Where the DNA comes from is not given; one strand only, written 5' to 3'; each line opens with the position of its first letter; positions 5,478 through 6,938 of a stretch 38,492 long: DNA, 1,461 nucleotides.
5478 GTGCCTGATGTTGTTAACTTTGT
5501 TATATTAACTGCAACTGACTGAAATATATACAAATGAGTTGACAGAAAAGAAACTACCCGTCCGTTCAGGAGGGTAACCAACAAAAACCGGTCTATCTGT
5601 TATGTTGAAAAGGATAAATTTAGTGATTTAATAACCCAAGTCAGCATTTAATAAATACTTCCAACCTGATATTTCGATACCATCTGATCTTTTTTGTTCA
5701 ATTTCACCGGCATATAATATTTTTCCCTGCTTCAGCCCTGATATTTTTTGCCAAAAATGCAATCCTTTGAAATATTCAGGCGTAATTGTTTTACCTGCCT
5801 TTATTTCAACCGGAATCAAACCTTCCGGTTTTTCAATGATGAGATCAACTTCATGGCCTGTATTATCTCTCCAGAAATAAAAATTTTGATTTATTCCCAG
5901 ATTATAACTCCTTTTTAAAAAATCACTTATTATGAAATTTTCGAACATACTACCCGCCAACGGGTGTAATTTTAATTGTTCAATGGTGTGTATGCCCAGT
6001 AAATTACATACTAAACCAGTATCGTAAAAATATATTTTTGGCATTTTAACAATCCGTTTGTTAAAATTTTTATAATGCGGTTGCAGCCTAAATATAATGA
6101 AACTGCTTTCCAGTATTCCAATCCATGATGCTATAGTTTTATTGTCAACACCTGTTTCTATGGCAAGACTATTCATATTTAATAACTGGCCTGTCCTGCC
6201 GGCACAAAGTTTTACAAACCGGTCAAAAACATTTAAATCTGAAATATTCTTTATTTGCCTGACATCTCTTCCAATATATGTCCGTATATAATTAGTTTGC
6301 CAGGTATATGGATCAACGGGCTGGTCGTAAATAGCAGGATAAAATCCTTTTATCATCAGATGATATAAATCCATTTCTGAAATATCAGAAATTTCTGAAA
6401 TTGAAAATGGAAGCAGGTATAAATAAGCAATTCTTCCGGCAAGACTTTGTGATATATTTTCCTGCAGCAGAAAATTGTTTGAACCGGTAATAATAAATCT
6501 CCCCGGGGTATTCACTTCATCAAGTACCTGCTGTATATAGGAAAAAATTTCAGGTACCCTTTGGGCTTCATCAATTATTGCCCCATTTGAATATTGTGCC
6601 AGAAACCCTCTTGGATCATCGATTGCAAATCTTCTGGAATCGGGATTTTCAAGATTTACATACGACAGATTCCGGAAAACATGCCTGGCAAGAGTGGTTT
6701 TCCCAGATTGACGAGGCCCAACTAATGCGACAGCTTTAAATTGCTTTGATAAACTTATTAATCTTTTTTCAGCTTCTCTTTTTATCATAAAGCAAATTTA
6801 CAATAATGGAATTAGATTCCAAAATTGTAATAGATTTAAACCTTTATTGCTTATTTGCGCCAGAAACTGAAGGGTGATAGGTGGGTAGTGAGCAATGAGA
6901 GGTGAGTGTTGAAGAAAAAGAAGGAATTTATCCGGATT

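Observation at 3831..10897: Accessory (defence-like) island of ATPase-nuclease-type genes and AbiE inserted between two DUF354 paralogs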

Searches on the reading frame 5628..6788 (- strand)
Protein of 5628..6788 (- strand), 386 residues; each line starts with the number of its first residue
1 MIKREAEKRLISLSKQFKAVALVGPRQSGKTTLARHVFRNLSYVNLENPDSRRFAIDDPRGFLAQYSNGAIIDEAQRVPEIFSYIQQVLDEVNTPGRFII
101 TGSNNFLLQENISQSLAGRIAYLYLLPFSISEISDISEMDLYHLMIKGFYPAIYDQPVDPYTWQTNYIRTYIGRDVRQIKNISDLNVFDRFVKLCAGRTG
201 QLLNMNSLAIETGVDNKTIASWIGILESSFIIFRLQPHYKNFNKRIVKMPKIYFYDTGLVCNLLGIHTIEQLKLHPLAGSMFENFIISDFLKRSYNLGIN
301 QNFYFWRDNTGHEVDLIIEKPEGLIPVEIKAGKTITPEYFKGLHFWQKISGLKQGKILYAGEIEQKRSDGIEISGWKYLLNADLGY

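Call 3: search_protein_families(library=pfam, proteins=[window:5628-6788:-], max_evalue=0.01)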
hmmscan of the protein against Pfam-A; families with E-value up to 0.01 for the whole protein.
window:5628-6788:- (386 aa): 3 families
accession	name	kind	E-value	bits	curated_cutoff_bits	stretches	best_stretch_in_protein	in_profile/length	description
PF13635.12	DUF4143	-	4.2e-51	173.3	28.1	1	174-332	2-160/160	Domain of unknown function (DUF4143)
PF13173.12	AAA_14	-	1.3e-28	100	27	1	17-133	2-128/129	AAA domain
PF13401.12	AAA_22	-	0.00022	22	27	0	19-44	7-32/130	AAA domain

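Call 4: search_protein_families(library=padloc, proteins=[window:5628-6788:-], max_evalue=0.01)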
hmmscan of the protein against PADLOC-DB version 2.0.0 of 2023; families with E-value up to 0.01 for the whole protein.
window:5628-6788:- (386 aa): 9 families
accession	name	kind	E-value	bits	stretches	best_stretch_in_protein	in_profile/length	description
PDLC04790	PDC-S01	-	6.9e-103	342.6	2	135-373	168-411/422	-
PDLC04789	PDC-S01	-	8.5e-70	233.7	1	1-334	1-343/375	-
PDLC04787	PDC-S01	-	8.3e-35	118.4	1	1-372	10-398/412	-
PDLC04791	PDC-S01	-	1.2e-31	107.8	1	4-336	4-356/395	-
PDLC04788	PDC-S01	-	2.7e-21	74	2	165-365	210-413/448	-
PDLC04786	PDC-S01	-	2.8e-17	60.6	1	243-336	299-391/439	-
PDLC04792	PDC-S01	-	9.6e-13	45.5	1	250-336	305-389/452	-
PDLC04140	mad8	-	0.00044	17.9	1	19-81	29-70/314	mads_8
PDLC01515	Csx3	-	0.0055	14.3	1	15-42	4-31/183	"CAS-I,CAS-III; associated"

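Call 5: search_protein_families(library=ncbifam, proteins=[window:5628-6788:-], max_evalue=0.001)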
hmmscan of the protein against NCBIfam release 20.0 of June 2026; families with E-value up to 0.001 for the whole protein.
window:5628-6788:- (386 aa): 0 families

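Call 29: search_solved_structures(query=window:5628-6788:-, max_evalue=0.01, show_alignments=1)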
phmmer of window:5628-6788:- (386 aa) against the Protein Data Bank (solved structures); distinct sequences matched with E-value up to 0.01: 0.

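Call 40: find_homologous_proteins(query=window:5628-6788:-)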
Query window:5628-6788:- (386 aa): 8000 proteins with E <= 0.001 among 8000 candidates; the best 120 are listed.
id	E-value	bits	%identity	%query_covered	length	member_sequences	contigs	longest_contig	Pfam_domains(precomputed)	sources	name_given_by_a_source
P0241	2.1e-259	878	100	100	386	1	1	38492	PF13173.13,PF13635.13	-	-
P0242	2.8e-258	874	100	100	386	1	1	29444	PF13173.13,PF13635.13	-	-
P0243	9.6e-216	734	82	100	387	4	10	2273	PF13173.13,PF13635.13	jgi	jgi:predicted AAA+ superfamily ATPase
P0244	5.6e-214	728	82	99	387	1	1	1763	PF13173.13,PF13635.13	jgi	jgi:uncharacterized protein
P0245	6.2e-213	725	83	98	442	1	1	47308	PF13173.13,PF13635.13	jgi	jgi:uncharacterized protein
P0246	7.0e-204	695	79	99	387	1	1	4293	PF13173.13,PF13635.13,PF13401.13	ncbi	-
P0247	6.5e-195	665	75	98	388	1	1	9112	PF13173.13,PF13635.13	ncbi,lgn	-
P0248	5.6e-194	662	74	99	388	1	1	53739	PF13173.13,PF13635.13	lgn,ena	-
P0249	2.3e-192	657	74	99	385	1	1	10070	PF13173.13,PF13635.13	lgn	-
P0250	3.0e-192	657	74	98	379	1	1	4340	PF13173.13,PF13635.13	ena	-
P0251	2.6e-185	634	70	100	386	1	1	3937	PF13173.13,PF13635.13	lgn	-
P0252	7.5e-185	632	72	99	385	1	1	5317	PF13173.13,PF13635.13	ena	-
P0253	8.2e-184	629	72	98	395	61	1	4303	PF13173.13,PF13635.13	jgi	jgi:predicted AAA+ superfamily ATPase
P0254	2.7e-183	627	71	98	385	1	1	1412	PF13173.13,PF13635.13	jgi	jgi:predicted AAA+ superfamily ATPase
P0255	4.4e-183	627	69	99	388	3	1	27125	PF13173.13,PF13635.13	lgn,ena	-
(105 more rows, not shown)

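Call 41: find_encoding_contigs(protein=P0242, flank=10000, max_places=4)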
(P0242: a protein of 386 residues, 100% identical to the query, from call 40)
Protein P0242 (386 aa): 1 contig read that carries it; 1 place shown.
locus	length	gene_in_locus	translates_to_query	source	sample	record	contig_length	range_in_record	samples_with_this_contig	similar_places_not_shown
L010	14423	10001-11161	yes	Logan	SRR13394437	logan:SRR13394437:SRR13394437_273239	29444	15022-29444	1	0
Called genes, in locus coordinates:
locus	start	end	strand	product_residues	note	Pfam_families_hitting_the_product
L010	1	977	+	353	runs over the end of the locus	PF01071:GARS_A (weak)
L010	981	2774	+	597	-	PF13537:GATase_7 (weak), PF00733:Asn_synthase (weak)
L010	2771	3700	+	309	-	PF13439:Glyco_transf_4, PF13477:Glyco_trans_4_2 (weak), PF00534:Glycos_transf_1, PF13692:Glyco_trans_1_4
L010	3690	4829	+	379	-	PF02786:CPSase_L_D2 (faint)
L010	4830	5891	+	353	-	PF04007:DUF354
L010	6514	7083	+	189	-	-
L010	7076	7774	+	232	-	PF08843:AbiEii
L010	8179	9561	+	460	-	PF01637:ATPase_2, PF13173:AAA_14, PF03008:DUF234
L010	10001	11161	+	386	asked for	PF13173:AAA_14, PF13635:DUF4143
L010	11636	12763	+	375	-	PF01637:ATPase_2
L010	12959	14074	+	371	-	PF04007:DUF354 (weak)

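Call 42: find_encoding_contigs(protein=P0245, flank=10000, max_places=2)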
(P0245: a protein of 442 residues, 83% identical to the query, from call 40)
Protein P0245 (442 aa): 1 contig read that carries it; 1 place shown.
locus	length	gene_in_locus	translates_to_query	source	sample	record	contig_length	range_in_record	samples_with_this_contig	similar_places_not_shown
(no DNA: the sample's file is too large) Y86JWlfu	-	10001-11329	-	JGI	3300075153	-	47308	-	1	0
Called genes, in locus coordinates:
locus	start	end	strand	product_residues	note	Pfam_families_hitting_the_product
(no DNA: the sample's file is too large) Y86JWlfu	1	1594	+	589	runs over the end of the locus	-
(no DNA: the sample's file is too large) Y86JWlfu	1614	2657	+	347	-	-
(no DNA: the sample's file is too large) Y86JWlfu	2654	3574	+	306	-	PF13439:Glyco_transf_4, PF13692:Glyco_trans_1_4, PF00534:Glycos_transf_1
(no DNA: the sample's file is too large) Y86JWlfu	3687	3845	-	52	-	-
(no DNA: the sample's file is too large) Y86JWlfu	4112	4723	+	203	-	PF00117:GATase, PF01174:SNO (faint), PF07685:GATase_3 (faint), PF07722:Peptidase_C26 (weak)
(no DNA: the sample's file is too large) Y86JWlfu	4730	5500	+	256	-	PF00977:His_biosynth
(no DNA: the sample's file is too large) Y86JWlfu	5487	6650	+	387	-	-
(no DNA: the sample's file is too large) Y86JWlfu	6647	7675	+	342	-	PF02388:FemAB (faint)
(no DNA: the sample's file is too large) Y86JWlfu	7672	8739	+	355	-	PF04007:DUF354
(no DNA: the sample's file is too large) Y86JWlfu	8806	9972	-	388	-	PF13173:AAA_14, PF13635:DUF4143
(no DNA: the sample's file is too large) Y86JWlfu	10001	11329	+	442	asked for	PF13173:AAA_14, PF13635:DUF4143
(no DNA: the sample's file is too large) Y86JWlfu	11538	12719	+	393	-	PF01637:ATPase_2 (faint), PF13173:AAA_14, PF13635:DUF4143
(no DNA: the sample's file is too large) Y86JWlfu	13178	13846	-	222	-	PF13489:Methyltransf_23, PF08241:Methyltransf_11 (weak)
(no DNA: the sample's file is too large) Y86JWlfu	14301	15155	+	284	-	PF13715:CarbopepD_reg_2 (weak)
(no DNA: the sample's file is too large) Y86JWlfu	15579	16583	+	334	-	PF01073:3Beta_HSD, PF01370:Epimerase, PF04321:RmlD_sub_bind (weak), PF07993:NAD_binding_4, PF16363:GDP_Man_Dehyd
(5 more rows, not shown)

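Call 44: find_encoding_contigs(protein=P0248, flank=10000, max_places=2)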
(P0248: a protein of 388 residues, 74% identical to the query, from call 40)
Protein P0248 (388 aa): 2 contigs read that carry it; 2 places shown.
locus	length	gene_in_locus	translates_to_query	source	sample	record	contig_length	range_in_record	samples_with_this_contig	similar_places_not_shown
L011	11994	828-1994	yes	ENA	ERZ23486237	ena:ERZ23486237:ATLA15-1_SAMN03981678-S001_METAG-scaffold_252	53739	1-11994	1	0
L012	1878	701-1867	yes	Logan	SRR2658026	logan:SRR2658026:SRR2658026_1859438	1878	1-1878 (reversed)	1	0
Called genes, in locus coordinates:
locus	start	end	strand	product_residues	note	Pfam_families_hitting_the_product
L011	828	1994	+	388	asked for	PF13173:AAA_14, PF13635:DUF4143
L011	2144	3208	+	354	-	PF01073:3Beta_HSD, PF01370:Epimerase, PF02719:Polysacc_synt_2, PF04321:RmlD_sub_bind, PF16363:GDP_Man_Dehyd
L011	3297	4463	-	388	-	PF13173:AAA_14, PF13635:DUF4143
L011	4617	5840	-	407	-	PF05222:AlaDh_PNT_N, PF01262:AlaDh_PNT_C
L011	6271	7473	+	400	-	PF07470:Glyco_hydro_88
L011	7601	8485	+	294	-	PF07661:MORN_2 (faint), PF03544:TonB_C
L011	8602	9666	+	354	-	PF07676:PD40 (faint)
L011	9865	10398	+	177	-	PF00156:Pribosyltran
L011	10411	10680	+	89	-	PF06305:LapA_dom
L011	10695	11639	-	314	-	PF03372:Exo_endo_phos, PF22669:Exo_endo_phos2 (faint)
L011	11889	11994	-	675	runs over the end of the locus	PF05649:Peptidase_M13_N, PF01431:Peptidase_M13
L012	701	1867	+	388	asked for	PF13173:AAA_14, PF13635:DUF4143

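Call 100: search_dna_similar(query=window:5628-6788:-, collection=plasmids, mode=protein, max_rows=8)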
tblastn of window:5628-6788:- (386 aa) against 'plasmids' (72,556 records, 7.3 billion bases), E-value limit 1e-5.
Records with a match: 388; places in all: 442; records where one place covers at least 80% of the query: 325.
Best place of each record, by identity: 60-80% 2; <60% 386.
By first word of the organism name: Rhizobium 91; Agrobacterium 53; Thermus 33; Moraxella 30; Sinorhizobium 15; Ensifer 12; Sulfitobacter 7; Runella 6; Paracoccus 6; Neorhizobium 6; and 78 more.
By predicted mobility (MOB-suite, as given by PLSDB): non-mobilizable 181; conjugative 149; mobilizable 58.
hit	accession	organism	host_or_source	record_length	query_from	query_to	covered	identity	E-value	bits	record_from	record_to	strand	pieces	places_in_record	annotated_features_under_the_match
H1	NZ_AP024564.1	Allochromatium tepidum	-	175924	1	379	98%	46.7%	1e-112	369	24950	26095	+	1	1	ATP-binding protein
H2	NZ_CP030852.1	Runella rosea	Whole organism,fresh water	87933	1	341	88%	51.3%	4e-106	349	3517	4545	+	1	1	ATP-binding protein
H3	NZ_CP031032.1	Runella sp. SP2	whole organism,freshwater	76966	1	379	98%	45.9%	8e-102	337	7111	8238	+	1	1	ATP-binding protein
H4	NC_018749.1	Emticicia oligotrophica DSM 17448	warm spring water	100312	2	377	97%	46.2%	8e-102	337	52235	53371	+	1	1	ATP-binding protein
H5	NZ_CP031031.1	Runella sp. SP2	whole organism,freshwater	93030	1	370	96%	46.8%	5e-102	338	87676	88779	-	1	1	ATP-binding protein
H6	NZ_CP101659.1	Wolbachia endosymbiont of Aedes albopictus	Aedes albopictus,Wolbachia purified ...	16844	1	362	94%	46.1%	7e-106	348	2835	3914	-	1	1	ATP-binding protein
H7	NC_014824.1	Ruminococcus albus 7 = DSM 20455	-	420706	1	377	98%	38.3%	6e-74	257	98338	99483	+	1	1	ATP-binding protein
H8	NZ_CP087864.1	Moraxella bovis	Bovine,bacteria culture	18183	2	345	89%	37.2%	3e-65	231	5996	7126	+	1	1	ATP-binding protein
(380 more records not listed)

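Call 101: search_dna_similar(query=window:5628-6788:-, collection=phages, mode=protein, max_rows=8)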
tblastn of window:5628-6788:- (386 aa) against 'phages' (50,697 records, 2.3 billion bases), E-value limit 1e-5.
Records with a match: 8; places in all: 8; records where one place covers at least 80% of the query: 7.
Best place of each record, by identity: <60% 8.
By first word of the organism name: Bacteriophage 8.
By host as written in the record: - 8.
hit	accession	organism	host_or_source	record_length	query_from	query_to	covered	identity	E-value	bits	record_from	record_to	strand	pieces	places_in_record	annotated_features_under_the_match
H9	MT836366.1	Bacteriophage sp.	human fecal samples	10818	2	364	94%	42.8%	7e-87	293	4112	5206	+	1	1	record has no annotation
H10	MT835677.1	Bacteriophage sp.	human fecal samples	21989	2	381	98%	40.2%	1e-86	292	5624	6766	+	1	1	record has no annotation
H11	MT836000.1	Bacteriophage sp.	human fecal samples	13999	14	337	84%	34.8%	6e-54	197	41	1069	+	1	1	record has no annotation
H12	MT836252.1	Bacteriophage sp.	human fecal samples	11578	1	330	85%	27.2%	5e-28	122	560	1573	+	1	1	record has no annotation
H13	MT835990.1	Bacteriophage sp.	human fecal samples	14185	1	331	86%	25.2%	1e-12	75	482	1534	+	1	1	record has no annotation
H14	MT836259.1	Bacteriophage sp.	human fecal samples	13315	1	329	85%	24.0%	4e-8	61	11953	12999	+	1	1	record has no annotation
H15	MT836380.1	Bacteriophage sp.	human fecal samples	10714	8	341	87%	21.6%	3e-7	59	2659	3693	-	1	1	record has no annotation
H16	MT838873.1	Bacteriophage sp.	human fecal samples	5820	3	290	75%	23.1%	6e-8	61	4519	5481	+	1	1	record has no annotation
